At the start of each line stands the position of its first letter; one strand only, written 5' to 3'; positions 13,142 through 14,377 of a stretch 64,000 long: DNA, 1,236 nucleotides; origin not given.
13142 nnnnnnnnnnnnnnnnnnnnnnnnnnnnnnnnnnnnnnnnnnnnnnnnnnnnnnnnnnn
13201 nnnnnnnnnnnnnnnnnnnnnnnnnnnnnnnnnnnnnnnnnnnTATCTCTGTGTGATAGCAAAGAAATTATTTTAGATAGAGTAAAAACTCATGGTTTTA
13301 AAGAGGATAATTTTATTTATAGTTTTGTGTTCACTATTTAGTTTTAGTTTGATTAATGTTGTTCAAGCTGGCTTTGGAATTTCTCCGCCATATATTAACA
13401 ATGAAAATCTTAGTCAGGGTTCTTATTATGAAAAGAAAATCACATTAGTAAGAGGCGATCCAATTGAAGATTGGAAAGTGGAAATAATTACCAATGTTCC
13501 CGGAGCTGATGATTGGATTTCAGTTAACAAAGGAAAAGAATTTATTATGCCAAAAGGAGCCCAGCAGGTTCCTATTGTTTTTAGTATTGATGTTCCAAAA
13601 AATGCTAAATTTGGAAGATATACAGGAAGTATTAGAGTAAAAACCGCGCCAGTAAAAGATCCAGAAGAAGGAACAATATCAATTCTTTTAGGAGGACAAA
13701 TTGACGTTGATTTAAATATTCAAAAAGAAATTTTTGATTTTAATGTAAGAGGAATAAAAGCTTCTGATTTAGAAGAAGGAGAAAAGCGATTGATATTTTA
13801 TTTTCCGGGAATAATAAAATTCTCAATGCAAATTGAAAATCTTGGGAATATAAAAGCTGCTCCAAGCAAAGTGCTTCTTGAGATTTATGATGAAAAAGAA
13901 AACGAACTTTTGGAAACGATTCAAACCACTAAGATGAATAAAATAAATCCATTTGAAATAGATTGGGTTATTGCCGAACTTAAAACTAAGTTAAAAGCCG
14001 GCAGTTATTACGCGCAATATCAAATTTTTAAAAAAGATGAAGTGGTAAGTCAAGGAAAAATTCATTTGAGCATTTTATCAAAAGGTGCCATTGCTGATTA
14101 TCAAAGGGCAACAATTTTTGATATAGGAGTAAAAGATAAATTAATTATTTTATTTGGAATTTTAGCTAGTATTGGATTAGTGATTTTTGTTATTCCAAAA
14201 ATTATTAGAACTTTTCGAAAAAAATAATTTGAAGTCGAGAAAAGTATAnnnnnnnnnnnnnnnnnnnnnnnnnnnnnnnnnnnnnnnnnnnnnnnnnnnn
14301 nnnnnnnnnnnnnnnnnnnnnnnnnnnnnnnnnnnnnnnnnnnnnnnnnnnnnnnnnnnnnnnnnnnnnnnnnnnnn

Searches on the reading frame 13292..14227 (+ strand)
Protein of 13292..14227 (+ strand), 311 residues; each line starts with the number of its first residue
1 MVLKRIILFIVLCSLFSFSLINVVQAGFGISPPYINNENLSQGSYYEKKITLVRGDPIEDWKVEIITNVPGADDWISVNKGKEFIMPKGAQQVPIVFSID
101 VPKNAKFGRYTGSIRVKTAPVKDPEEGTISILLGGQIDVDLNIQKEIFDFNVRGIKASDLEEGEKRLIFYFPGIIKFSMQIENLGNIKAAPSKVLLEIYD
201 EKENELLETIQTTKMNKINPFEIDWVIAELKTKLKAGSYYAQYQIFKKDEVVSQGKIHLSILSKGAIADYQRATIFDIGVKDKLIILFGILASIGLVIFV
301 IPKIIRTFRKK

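Call 3: search_protein_families(library=pfam, proteins=[window:13292-14227:+], max_evalue=1)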
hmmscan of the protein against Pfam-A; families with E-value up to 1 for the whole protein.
window:13292-14227:+ (311 aa): 3 families
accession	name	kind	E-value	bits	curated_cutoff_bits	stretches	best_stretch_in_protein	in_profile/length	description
PF22680.2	Glyco_hydro_123_N_2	-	0.0054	17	27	1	90-117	114-141/142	Glycoside hydrolase 123 N-terminal domain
PF24318.1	DUF7490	-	0.0067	16.5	27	1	176-260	22-103/106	Domain of unknown function (DUF7490)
PF03409.20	Glycoprotein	-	0.18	11.1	27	1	192-252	257-319/370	Transmembrane glycoprotein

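Call 4: search_protein_families(library=ncbifam, proteins=[window:13292-14227:+], max_evalue=1)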
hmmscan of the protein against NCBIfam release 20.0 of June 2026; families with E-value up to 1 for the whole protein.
window:13292-14227:+ (311 aa): 0 families

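Call 70: search_protein_families(library=pfam, alignment_id=A5, max_evalue=0.01)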
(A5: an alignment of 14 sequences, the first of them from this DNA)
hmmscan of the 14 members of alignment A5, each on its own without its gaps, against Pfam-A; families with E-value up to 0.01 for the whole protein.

A. member 1, seq(311 aa): 2 families
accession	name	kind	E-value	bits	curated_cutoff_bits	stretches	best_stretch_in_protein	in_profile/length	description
PF22680.2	Glyco_hydro_123_N_2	-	0.0054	17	27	0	90-117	114-141/142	Glycoside hydrolase 123 N-terminal domain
PF24318.1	DUF7490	-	0.0067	16.5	27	0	176-260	22-103/106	Domain of unknown function (DUF7490)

B. families by the number of members that match (of 14 scanned): 7 families
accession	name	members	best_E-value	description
PF06030.18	WxLIP_PGBD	2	8.7e-05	WxL Interacting Protein, peptidoglycan binding domain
PF21145.3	C4_MG1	1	0.0011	Complement C4, MG1 domain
PF15102.11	TMEM154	1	0.0042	TMEM154 protein family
PF06280.18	fn3_5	1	0.0044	Fn3-like domain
PF22680.2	Glyco_hydro_123_N_2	1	0.0054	Glycoside hydrolase 123 N-terminal domain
PF24318.1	DUF7490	1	0.0067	Domain of unknown function (DUF7490)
PF23619.1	Ig_VWA7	1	0.008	VWA7 Ig-like domain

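Call 71: search_solved_structures(query=A5, max_evalue=1)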
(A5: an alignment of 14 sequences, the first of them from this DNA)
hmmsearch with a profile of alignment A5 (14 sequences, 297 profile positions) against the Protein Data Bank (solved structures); distinct sequences matched with E-value up to 1: 22.
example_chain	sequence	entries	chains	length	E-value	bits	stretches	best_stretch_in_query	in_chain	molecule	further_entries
8k2j_A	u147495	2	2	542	0.008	18.5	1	91-149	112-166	Oligosaccharide/Monosaccharide-releasing beta-N-acetylgalactosaminidase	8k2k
8k2f_A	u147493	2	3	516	0.012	18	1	94-139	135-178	Oligosaccharide-releasing beta-N-acetylgalactosaminidase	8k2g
9i1y_A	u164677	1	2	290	0.013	17.8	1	55-261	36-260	EfmWxLIP1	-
2ews_A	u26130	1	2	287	0.016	17.5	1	43-113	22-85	Pantothenate kinase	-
5fqg_A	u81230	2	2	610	0.03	16.6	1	91-128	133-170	BETA-N-ACETYLGALACTOSAMINIDASE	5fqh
5fqe_A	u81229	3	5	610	0.03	16.6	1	91-128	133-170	BETA-N-ACETYLGALACTOSAMINIDASE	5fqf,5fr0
4nb4_A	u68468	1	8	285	0.032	16.5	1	54-113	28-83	Type II pantothenate kinase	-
6avp_A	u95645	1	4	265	0.035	16.4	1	55-113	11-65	Type II pantothenate kinase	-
6awg_A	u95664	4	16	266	0.035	16.4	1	55-113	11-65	Type II pantothenate kinase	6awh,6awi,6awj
6ebv_A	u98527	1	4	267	0.035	16.4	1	55-113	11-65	Type II pantothenate kinase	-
4m7x_A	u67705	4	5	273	0.037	16.4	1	55-113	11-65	Type II pantothenate kinase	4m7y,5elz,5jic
9ijj_4G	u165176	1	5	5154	0.045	16.1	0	45-108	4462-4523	Hydrocephalus-inducing protein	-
7pe3_A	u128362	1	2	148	0.23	13.7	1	39-79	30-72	SHSP domain-containing protein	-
2ber_A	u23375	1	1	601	0.3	13.4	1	34-143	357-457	BACTERIAL SIALIDASE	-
1wcq_A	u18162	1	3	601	0.3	13.4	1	34-143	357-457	SIALIDASE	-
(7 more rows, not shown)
